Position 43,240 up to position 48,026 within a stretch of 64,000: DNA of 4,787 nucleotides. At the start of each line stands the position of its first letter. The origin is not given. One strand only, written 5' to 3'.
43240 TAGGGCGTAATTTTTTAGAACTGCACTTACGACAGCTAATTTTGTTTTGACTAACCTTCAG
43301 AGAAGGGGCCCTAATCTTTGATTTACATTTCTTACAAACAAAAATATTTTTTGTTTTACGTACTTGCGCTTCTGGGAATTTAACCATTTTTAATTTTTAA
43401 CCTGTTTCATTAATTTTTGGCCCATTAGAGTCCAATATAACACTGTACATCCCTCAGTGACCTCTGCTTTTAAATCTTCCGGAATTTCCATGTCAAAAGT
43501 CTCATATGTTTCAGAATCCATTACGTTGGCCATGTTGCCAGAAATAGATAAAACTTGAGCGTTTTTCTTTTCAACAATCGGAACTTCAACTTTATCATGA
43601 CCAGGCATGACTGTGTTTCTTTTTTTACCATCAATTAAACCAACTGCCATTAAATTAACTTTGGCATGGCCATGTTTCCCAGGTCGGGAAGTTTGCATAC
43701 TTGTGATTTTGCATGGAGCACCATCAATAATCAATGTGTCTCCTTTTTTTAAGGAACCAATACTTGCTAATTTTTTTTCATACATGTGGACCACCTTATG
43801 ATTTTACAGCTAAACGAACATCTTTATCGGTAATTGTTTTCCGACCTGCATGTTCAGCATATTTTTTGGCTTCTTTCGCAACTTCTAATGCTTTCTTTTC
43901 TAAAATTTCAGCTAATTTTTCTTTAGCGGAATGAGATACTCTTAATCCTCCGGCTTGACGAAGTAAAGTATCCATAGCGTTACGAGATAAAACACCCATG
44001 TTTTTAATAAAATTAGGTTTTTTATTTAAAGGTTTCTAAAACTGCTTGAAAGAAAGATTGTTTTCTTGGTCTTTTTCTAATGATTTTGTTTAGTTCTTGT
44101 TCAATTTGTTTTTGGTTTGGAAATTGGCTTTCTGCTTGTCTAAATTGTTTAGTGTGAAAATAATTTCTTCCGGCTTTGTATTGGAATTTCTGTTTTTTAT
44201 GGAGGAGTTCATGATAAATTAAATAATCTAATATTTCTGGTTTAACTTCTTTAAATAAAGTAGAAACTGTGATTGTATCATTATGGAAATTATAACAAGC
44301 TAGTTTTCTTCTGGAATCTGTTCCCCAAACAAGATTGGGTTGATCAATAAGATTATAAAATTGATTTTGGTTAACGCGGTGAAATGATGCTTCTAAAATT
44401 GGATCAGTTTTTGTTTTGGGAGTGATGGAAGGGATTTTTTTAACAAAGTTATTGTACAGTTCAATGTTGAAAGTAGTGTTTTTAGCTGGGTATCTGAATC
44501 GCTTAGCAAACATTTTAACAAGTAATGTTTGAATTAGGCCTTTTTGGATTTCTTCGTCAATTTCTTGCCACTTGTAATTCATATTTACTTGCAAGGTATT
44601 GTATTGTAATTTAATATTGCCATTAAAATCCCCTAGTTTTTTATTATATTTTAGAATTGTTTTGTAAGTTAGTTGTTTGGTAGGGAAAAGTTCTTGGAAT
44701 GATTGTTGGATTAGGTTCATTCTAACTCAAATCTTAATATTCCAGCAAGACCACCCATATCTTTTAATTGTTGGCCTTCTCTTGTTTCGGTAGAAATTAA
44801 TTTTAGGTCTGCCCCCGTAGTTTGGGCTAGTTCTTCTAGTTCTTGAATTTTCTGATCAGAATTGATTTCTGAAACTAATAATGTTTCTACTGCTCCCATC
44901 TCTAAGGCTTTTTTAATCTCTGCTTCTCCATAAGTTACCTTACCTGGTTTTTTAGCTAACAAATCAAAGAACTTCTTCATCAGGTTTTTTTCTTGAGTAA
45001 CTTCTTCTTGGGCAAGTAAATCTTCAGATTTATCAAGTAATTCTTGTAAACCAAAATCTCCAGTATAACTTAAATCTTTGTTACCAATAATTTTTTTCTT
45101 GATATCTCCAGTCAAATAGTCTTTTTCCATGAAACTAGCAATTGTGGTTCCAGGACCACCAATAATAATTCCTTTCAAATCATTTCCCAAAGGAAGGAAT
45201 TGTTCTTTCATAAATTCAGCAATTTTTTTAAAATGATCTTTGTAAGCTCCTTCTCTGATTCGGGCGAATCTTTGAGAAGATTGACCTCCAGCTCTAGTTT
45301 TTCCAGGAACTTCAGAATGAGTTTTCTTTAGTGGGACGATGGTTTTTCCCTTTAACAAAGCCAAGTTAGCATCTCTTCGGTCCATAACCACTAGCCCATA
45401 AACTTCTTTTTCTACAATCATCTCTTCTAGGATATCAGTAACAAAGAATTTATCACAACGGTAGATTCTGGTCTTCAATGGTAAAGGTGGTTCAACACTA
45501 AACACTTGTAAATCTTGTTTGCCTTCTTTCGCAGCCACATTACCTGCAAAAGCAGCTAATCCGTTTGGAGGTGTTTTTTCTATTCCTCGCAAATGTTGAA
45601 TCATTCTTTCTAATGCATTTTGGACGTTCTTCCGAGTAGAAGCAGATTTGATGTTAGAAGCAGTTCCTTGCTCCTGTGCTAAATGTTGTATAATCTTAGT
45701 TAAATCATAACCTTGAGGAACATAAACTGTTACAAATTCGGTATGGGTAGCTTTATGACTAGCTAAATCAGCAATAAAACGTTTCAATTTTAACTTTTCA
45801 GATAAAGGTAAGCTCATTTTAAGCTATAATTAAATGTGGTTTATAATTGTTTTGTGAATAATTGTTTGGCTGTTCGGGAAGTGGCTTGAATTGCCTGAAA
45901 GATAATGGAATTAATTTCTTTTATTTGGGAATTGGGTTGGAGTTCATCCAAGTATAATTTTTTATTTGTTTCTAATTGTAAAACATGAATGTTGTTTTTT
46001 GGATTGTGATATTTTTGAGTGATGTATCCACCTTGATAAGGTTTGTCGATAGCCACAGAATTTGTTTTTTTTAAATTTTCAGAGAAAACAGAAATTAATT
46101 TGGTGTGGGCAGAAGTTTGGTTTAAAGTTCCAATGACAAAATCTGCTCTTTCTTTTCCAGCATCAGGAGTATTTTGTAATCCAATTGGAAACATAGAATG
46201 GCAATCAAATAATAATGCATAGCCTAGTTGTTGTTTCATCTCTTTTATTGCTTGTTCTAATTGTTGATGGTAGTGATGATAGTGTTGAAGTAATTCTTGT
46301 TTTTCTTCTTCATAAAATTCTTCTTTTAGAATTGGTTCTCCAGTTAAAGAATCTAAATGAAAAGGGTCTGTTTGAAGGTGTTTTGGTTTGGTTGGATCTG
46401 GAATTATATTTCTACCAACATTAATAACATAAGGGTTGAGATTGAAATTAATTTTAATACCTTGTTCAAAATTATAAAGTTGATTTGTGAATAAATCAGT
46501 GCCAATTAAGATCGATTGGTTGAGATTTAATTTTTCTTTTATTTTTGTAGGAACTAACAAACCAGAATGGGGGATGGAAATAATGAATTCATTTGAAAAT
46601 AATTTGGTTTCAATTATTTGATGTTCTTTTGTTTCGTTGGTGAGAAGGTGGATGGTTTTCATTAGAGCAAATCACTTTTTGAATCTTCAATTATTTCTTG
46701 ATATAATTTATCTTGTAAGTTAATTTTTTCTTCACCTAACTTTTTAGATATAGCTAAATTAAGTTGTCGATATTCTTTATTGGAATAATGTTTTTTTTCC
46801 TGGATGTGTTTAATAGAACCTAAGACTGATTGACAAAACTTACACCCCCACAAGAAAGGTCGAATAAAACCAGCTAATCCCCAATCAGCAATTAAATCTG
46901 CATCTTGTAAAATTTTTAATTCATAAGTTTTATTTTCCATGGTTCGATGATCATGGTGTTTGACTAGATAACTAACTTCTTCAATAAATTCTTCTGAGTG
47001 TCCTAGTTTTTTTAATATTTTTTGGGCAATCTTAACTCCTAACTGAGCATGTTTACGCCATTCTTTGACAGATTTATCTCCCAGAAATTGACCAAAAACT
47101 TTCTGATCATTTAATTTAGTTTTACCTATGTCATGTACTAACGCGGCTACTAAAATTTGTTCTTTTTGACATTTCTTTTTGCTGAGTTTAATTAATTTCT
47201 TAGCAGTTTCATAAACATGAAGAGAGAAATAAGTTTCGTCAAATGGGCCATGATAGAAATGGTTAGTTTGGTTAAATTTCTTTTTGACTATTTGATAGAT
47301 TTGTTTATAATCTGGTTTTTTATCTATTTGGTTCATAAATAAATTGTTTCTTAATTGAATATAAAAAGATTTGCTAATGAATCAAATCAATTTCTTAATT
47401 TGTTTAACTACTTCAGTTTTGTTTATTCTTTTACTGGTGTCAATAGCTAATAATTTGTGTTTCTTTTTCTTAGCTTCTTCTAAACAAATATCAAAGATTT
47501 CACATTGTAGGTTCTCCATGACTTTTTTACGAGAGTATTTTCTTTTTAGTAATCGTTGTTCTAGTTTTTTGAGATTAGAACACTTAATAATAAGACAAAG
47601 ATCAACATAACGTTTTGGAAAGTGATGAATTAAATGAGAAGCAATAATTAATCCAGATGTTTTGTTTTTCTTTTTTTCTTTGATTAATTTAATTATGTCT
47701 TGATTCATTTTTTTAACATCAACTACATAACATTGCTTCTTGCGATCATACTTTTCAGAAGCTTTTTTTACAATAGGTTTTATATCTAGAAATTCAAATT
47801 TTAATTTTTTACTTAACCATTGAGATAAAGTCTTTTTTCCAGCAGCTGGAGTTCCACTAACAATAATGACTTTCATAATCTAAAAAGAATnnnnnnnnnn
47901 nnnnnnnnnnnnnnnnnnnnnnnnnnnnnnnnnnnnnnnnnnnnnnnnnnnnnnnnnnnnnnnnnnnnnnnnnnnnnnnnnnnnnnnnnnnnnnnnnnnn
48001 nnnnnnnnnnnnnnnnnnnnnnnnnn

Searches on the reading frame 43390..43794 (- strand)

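Call 90: search_protein_families(library=pfam, proteins=[window:43390-43794:-], max_evalue=0.0001)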
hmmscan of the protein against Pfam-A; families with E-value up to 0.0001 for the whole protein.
window:43390-43794:- (134 aa): 3 families
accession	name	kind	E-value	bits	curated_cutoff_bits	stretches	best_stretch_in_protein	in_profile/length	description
PF21485.3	IF5A-like_N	-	1e-17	64.1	27.1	1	11-65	7-61/63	Translation initiation factor 5A-like, N-terminal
PF01287.26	eIF-5a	-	4.8e-07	30.3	24.2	1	73-133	1-69/69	Eukaryotic elongation factor 5A hypusine, DNA-binding OB fold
PF08207.18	EFP_N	-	1.1e-06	29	23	1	12-69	2-58/58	Elongation factor P (EF-P) KOW-like domain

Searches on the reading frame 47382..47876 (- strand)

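Call 76: search_protein_families(library=pfam, proteins=[window:47382-47876:-], max_evalue=0.001)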
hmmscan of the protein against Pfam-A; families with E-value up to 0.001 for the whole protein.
window:47382-47876:- (164 aa): 3 families
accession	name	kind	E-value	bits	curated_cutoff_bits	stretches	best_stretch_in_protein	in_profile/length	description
PF13238.12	AAA_18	-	1.8e-17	64.4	29.4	1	4-129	1-128/128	AAA domain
PF13207.12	AAA_17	-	2e-05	25.3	27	1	8-117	2-128/136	AAA domain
PF20720.3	nSTAND3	-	0.00092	19.4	27.2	0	2-53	18-72/155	Novel STAND NTPase 3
